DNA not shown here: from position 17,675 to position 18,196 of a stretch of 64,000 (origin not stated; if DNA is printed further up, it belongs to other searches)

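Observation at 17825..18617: Three different antitoxin genes in tandem with no toxin genes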

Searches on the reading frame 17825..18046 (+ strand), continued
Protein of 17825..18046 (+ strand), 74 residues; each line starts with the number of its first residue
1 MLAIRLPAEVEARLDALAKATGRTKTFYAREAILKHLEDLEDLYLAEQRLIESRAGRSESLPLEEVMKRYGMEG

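Call 23: search_protein_families(library=padloc, max_evalue=0.001, proteins=[L007:979-5844:+, L007:7184-12223:+, L008:3274-4305:+, L008:4305-5069:+, L007:322-714:+])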
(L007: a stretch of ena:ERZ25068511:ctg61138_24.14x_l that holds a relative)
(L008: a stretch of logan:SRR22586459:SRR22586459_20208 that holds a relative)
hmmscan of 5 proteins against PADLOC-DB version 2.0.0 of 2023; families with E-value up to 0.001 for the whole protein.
L007:979-5844:+ (1622 aa): 29 families (the best 25 are shown)
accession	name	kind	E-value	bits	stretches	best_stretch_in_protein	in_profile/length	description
PDLC03622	REase_MTase_IIG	-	0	1248.7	2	1-1035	86-1135/1524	Type IIG restriction enzyme-methyltransferase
PDLC02643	DrmMI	-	1.3e-104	349.3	1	2-753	238-891/1347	DrmMI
PDLC02638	DrmMI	-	2.6e-83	278.7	2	332-748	520-889/935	DrmMI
PDLC03618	REase_MTase_IIG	-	9.9e-54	180.1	3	349-559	530-719/1429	Type IIG restriction enzyme-methyltransferase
PDLC02645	DrmMI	-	3e-48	162.6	2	352-563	533-723/772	DrmMI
PDLC03613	REase_MTase_IIG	-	1.4e-46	156.8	3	851-1023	822-991/1250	Type IIG restriction enzyme-methyltransferase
PDLC02644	DrmMI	-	4.9e-39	132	2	344-554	41-229/988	DrmMI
PDLC02639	DrmMI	-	3e-38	129.7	2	488-560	325-393/803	DrmMI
PDLC03620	REase_MTase_IIG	-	2.1e-24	83.2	1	485-554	664-726/1378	Type IIG restriction enzyme-methyltransferase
PDLC02646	DrmMI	-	7e-24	82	2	486-554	31-98/792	DrmMI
PDLC02642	DrmMI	-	2.2e-21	73.9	1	2-256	234-487/594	DrmMI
PDLC03611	REase_MTase_IIG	-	6.5e-21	71.5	2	702-763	906-965/1532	Type IIG restriction enzyme-methyltransferase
PDLC03614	REase_MTase_IIG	-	4.4e-18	62.3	2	504-559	631-686/1584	Type IIG restriction enzyme-methyltransferase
PDLC02640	DrmMI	-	1.7e-17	60.4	1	23-164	264-406/1015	DrmMI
PDLC03629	REase_MTase_IIG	-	4.8e-17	59.1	1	502-560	484-543/1182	Type IIG restriction enzyme-methyltransferase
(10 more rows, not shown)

L007:7184-12223:+ (1680 aa): 32 families (the best 25 are shown)
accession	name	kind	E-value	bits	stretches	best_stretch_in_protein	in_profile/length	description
PDLC00037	DruE3|DruE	-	6.4e-107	357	4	25-473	26-433/2055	SNF2 family N-terminal domain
PDLC00013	DruE1|DruE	-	2e-99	332.3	4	1007-1359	1043-1360/1776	SNF2 family N-terminal domain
PDLC00035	DruE3|DruE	-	6.2e-81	270.7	2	75-477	78-441/1460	SNF2 family N-terminal domain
PDLC00036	DruE3|DruE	-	3.9e-71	237.7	3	90-334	92-311/2023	SNF2 family N-terminal domain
PDLC00051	DruE4|DruE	-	4.4e-70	234.7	4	1028-1115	1118-1205/1829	SNF2 family N-terminal domain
PDLC00015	DruE2|DruE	-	2e-68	229.3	4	1026-1124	1152-1260/1887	SNF2 family N-terminal domain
PDLC00014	DruE2|DruE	-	2.8e-64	215.3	4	1028-1130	1193-1296/1928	SNF2 family N-terminal domain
PDLC03960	SngC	-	7.6e-30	102.3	2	89-323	23-206/720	-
PDLC02503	BrxHI|BrxHII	-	4.1e-29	99.4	2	1014-1086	280-350/698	BrxHI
PDLC02896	DpdJ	-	9.2e-23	77.9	3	198-338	302-435/1487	DpdJ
PDLC02501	BrxHI|BrxHII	-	6.1e-18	62.3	1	1012-1087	278-351/925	BrxHI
PDLC02569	DrmA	-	3e-14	49.8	1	1018-1107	814-901/1095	DrmA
PDLC03928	PsyrT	-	5.4e-14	49.4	2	1010-1083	269-340/689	-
PDLC02893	DpdJ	-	8.2e-13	45.2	1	214-339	328-447/876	DpdJ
PDLC02570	DrmA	-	1.1e-11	41.9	1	1018-1094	567-641/851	DrmA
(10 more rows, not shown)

L008:3274-4305:+ (344 aa): 39 families (the best 25 are shown)
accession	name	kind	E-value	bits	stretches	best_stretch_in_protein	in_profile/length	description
PDLC02621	DrmD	-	1.1e-58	197.3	1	1-341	526-854/1040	DrmD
PDLC02572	DrmA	-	1.2e-37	127.5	1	1-341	524-856/1043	DrmA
PDLC02633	DrmD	-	5.5e-30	102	1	1-157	531-694/839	DrmD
PDLC02625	DrmD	-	2.2e-27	94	1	1-162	272-435/792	DrmD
PDLC00659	HmaA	-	4.6e-25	85.6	1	1-109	517-619/1176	SNF2 helicase / DEAD-box helicase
PDLC02623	DrmD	-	1.9e-24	83.6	1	1-145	534-669/1040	DrmD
PDLC02504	BrxHI|BrxHII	-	3.3e-24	82.9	1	1-141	489-622/971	BrxHII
PDLC02624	DrmD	-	1.7e-22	77.7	1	1-142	368-515/652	DrmD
PDLC02632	DrmD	-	1.7e-22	77.7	1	1-113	527-638/662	DrmD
PDLC02629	DrmD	-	1.3e-21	74.6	1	35-142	18-135/508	DrmD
PDLC02500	BrxHI|BrxHII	-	4.1e-20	69.9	1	1-132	485-605/933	BrxHI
PDLC02193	PLD_Helicase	-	5.5e-20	69.1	1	1-105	696-802/905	-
PDLC02840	DpdE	-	1.1e-18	64.9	1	40-169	595-717/1091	DpdE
PDLC02634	DrmD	-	7.3e-18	61.7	1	2-160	478-641/900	DrmD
PDLC02853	DpdE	-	2.5e-17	60.1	1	48-138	547-638/985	DpdE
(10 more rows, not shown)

L008:4305-5069:+ (255 aa): 0 families

L007:322-714:+ (131 aa): 0 families

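Call 41: find_related_loci(query=window:17825-18046:+, collection=metagenome_contigs, flank=2500)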
Query window:17825-18046:+ (74 aa) in metagenome_contigs; peptide patterns used: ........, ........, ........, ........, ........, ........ (x = any residue, [..] = any of these).
600 stretches matched a pattern (row limit reached: there are more); 267 encode a relative of the query (tblastn E <= 1e-3); the best 80 are kept; 80 distinct loci.
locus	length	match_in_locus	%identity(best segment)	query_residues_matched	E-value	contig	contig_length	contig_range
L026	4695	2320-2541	85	1-74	5e-39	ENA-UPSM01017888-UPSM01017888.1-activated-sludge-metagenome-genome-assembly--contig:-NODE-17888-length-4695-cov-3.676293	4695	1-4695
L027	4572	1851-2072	84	1-74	1e-38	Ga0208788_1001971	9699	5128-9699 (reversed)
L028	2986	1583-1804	84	1-74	3e-38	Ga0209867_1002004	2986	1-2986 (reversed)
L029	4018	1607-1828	81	1-74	2e-37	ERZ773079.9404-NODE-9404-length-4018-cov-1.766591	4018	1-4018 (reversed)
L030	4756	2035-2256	81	1-74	2e-37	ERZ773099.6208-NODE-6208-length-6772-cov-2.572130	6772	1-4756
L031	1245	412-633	82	1-74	5e-37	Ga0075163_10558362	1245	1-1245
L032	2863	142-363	74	1-74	1e-35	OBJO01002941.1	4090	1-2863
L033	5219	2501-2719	77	1-73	7e-36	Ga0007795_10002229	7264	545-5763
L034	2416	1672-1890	77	1-73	7e-36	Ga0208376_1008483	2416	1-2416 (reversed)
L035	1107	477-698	77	1-74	2e-36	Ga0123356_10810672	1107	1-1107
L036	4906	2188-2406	77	1-73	4e-35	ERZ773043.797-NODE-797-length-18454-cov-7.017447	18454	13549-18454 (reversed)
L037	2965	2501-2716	78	1-72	2e-35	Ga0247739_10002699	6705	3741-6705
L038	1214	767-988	77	1-74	4e-36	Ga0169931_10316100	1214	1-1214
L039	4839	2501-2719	79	1-73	2e-35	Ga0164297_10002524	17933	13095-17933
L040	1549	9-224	78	1-72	2e-35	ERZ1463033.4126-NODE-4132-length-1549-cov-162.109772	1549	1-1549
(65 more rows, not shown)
